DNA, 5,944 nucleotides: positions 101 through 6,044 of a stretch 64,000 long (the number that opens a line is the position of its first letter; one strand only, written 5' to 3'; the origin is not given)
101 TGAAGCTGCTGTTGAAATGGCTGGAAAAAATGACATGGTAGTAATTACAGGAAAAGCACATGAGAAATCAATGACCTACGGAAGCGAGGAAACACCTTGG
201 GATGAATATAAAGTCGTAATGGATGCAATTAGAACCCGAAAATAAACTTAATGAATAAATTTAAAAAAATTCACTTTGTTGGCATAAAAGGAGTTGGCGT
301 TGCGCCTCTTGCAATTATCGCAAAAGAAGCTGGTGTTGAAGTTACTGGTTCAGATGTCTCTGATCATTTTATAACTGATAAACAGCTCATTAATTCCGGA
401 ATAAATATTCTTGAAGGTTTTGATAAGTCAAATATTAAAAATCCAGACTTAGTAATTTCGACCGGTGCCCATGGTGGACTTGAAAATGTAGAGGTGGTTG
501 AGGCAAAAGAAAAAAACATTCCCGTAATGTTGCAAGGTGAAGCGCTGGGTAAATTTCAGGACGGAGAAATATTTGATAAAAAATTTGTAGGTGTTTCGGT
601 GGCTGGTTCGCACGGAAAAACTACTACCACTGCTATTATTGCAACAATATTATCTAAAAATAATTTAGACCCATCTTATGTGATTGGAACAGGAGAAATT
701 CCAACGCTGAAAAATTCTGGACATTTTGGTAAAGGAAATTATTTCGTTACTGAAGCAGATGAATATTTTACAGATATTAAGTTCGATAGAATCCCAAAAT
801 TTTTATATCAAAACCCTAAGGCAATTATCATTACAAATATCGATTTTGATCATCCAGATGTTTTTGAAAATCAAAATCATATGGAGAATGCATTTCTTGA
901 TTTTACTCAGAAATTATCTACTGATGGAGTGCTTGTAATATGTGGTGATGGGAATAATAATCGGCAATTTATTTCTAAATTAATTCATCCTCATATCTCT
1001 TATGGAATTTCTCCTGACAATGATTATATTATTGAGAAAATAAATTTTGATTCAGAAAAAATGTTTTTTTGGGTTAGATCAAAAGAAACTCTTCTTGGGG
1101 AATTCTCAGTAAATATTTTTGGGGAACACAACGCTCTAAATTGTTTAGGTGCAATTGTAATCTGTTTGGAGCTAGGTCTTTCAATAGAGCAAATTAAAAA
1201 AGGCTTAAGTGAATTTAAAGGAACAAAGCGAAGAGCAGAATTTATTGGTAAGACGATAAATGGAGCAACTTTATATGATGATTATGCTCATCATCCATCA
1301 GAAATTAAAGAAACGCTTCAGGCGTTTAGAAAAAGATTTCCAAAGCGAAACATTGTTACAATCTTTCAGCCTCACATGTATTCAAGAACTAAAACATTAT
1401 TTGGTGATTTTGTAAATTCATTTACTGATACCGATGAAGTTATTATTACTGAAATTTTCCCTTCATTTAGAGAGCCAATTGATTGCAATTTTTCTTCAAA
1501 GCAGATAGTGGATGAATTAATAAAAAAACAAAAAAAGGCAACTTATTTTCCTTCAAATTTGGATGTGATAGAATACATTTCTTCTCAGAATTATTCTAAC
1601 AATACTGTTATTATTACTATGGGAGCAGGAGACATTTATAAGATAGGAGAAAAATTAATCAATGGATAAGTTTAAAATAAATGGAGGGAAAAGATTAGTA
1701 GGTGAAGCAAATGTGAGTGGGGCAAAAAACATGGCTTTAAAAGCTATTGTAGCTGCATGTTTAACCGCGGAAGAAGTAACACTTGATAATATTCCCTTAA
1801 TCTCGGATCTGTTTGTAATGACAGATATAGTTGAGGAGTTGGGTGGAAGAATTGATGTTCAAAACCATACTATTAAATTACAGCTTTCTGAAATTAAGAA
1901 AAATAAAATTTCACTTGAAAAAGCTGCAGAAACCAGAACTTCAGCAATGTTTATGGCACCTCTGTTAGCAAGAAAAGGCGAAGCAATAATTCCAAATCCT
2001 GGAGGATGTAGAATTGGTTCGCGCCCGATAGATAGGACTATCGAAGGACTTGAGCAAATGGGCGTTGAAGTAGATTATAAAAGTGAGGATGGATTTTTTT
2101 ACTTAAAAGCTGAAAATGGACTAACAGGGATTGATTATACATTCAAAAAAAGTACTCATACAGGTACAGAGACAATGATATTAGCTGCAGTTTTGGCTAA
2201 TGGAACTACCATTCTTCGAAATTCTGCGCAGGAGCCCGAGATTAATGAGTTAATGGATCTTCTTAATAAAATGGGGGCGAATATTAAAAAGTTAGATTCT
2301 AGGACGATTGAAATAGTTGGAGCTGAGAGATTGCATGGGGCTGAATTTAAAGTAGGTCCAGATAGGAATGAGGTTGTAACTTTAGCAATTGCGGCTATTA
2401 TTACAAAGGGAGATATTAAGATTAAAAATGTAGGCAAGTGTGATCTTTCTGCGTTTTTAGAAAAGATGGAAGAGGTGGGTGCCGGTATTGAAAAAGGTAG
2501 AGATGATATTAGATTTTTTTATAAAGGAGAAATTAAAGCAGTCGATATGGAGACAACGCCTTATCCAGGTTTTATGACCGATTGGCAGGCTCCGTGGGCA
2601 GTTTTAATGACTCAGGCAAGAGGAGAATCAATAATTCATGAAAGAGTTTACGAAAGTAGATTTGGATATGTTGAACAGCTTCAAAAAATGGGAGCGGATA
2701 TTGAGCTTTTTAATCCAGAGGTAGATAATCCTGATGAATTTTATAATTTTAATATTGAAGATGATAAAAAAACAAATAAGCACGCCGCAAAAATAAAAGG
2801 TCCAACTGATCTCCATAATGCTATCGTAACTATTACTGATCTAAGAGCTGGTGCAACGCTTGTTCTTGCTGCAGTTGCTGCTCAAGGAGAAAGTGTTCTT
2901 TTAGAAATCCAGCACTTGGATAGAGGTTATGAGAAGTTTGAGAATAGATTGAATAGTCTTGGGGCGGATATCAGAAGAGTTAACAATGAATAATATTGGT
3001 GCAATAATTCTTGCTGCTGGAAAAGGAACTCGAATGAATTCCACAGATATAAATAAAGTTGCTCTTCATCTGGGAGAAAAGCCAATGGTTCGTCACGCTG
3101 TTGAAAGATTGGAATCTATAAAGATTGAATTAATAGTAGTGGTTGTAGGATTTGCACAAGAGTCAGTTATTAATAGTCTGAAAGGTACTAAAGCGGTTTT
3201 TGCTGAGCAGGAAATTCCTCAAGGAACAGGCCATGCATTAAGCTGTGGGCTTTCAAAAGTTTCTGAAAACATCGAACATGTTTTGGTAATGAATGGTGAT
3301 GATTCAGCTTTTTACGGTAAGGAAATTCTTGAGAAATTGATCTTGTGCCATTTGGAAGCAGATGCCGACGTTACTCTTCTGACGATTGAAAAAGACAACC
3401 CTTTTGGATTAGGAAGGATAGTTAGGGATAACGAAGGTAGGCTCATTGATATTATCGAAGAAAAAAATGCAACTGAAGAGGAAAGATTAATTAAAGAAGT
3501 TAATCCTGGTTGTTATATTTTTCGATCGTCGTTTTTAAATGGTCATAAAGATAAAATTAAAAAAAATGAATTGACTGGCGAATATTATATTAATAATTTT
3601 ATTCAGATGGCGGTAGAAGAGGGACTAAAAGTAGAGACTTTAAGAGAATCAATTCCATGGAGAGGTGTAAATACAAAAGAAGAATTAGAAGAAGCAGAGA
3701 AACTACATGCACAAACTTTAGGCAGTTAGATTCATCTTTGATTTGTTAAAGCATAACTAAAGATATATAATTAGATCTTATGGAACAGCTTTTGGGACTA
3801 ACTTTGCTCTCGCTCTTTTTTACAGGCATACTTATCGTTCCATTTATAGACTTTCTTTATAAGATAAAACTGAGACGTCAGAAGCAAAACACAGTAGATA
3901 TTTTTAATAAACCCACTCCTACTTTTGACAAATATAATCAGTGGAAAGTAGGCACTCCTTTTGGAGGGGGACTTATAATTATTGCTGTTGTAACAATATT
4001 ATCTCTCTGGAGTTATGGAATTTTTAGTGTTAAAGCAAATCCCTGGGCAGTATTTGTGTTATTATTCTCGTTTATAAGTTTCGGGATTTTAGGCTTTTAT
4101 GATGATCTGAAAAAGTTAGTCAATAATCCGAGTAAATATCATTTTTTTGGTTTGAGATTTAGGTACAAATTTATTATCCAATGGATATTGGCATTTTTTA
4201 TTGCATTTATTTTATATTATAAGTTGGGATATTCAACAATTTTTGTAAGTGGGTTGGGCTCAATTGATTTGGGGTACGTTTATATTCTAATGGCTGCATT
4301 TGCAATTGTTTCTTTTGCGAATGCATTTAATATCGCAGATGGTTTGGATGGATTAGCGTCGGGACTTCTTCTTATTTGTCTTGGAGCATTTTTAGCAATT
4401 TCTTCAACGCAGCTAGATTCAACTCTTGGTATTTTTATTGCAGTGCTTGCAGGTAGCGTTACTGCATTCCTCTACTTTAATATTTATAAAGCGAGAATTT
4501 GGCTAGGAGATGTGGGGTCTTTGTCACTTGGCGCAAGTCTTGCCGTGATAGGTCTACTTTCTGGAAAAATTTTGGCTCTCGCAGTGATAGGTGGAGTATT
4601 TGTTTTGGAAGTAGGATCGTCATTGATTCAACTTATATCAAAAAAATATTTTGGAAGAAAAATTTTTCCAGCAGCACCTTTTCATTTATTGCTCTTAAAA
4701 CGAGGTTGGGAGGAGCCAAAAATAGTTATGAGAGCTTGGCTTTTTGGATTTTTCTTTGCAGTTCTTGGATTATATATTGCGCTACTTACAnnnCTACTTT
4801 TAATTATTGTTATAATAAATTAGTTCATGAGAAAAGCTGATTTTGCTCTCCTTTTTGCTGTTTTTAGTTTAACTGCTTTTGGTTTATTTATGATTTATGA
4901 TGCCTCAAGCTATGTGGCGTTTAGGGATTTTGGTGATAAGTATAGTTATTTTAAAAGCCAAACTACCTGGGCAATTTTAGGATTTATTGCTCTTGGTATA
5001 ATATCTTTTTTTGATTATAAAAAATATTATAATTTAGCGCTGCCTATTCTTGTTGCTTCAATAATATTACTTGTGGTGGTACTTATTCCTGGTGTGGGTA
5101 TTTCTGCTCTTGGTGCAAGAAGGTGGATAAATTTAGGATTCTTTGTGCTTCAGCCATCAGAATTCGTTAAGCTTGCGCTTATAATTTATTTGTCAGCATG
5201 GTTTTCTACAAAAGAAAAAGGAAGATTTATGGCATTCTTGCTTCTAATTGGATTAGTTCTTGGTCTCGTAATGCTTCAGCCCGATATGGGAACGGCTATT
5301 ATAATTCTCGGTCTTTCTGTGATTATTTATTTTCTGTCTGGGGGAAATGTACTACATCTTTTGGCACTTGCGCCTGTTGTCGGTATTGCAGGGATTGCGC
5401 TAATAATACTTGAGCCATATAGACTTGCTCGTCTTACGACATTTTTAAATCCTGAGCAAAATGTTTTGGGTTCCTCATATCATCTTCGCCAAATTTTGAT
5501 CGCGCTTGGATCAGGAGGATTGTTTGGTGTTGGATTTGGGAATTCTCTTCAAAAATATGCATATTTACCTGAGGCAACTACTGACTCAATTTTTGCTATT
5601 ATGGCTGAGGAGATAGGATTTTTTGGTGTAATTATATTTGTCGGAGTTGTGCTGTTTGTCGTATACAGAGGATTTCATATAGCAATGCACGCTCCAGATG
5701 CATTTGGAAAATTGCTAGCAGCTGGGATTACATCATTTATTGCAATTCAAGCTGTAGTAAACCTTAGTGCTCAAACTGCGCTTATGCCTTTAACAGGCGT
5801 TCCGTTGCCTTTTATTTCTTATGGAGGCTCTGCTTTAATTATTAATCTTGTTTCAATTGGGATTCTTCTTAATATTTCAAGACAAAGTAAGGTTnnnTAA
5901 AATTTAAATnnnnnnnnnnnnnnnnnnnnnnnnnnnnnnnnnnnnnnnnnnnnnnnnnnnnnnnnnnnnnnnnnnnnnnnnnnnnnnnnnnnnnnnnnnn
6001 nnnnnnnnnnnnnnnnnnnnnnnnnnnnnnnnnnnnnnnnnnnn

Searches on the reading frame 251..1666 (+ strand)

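Call 7: search_protein_families(library=pfam, proteins=[window:251-1666:+], max_evalue=0.01)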
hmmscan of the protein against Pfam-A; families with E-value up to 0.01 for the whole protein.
window:251-1666:+ (472 aa): 4 families
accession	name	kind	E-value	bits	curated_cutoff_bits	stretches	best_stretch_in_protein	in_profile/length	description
PF08245.18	Mur_ligase_M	-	1.2e-22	81.3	24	1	117-304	1-199/200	Mur ligase middle domain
PF02875.26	Mur_ligase_C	-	2.1e-19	71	28.4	1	327-460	1-127/127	Mur ligase, glutamate ligase domain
PF01225.30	Mur_ligase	-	1.3e-18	67.6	21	1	6-102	1-90/95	Mur ligase family, catalytic domain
PF19025.5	DUF5751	-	0.0071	16.6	27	0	186-246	43-100/116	Family of unknown function (DUF5751)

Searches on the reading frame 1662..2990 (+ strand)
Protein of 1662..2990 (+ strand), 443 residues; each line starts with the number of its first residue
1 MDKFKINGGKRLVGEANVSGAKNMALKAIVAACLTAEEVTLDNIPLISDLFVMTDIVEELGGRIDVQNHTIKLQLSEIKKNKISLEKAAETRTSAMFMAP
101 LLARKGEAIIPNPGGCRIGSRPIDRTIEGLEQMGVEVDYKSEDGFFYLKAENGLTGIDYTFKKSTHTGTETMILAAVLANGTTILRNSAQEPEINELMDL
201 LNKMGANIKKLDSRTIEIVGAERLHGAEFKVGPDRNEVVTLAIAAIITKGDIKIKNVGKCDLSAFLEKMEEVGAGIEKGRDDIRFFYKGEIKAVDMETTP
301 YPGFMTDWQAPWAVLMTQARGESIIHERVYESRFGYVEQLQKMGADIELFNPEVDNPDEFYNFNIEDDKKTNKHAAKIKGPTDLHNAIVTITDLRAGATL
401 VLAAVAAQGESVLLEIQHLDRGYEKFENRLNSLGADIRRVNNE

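Call 7: search_protein_families(library=pfam, proteins=[window:1662-2990:+], max_evalue=0.01)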
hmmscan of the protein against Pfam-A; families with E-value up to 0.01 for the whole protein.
window:1662-2990:+ (443 aa): 1 family
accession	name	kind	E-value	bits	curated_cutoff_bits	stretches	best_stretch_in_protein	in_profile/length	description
PF00275.25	EPSP_synthase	-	7.7e-83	279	22.8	1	7-430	2-417/417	EPSP synthase (3-phosphoshikimate 1-carboxyvinyltransferase)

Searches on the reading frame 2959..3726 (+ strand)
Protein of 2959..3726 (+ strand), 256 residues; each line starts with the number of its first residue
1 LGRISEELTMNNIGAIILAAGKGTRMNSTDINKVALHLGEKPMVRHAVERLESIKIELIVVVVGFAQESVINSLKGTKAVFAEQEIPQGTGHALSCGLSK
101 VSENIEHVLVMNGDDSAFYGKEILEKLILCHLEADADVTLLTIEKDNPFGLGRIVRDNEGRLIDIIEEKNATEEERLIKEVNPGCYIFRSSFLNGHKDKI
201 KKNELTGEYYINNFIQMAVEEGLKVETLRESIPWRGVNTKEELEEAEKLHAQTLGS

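Call 7: search_protein_families(library=pfam, proteins=[window:2959-3726:+], max_evalue=0.01)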
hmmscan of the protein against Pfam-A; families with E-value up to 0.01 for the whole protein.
window:2959-3726:+ (256 aa): 4 families
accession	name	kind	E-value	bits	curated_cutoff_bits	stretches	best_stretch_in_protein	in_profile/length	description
PF00483.29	NTP_transferase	-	1e-19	71.5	21.2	1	15-249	2-241/245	Nucleotidyl transferase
PF12804.13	NTP_transf_3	-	7.5e-19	68.9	27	1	15-145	1-125/160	MobA-like NTP transferase domain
PF01128.25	IspD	-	1.4e-07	32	27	1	15-114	3-101/221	2-C-methyl-D-erythritol 4-phosphate cytidylyltransferase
PF02348.25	CTP_transf_3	-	0.0015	18.8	22.6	1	25-137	7-120/217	Cytidylyltransferase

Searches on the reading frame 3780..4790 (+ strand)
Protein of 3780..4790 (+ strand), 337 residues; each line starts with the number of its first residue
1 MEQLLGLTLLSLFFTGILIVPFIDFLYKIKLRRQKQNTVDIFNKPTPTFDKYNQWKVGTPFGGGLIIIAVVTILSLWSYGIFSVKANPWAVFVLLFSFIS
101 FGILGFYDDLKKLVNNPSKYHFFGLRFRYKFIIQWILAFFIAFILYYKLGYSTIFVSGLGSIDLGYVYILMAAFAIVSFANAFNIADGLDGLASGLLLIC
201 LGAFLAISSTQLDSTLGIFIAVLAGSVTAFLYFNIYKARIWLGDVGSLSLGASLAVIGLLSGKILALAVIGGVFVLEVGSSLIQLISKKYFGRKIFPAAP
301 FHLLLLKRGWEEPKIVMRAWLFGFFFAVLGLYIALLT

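Call 7: search_protein_families(library=pfam, proteins=[window:3780-4790:+], max_evalue=0.01)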
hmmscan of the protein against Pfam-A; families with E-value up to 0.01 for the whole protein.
window:3780-4790:+ (337 aa): 1 family
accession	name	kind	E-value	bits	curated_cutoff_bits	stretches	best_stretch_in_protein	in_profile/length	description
PF00953.26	Glycos_transf_4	-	1.7e-29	103.3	27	1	92-260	2-158/160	Glycosyl transferase family 4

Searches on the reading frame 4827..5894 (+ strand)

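Call 7: search_protein_families(library=pfam, proteins=[window:4827-5894:+], max_evalue=0.01)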
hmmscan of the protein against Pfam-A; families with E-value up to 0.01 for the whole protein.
window:4827-5894:+ (356 aa): 1 family
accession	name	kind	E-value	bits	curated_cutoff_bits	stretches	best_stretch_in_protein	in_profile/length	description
PF01098.24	FTSW_RODA_SPOVE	-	2.4e-102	343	26.4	1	8-355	3-355/356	Cell cycle protein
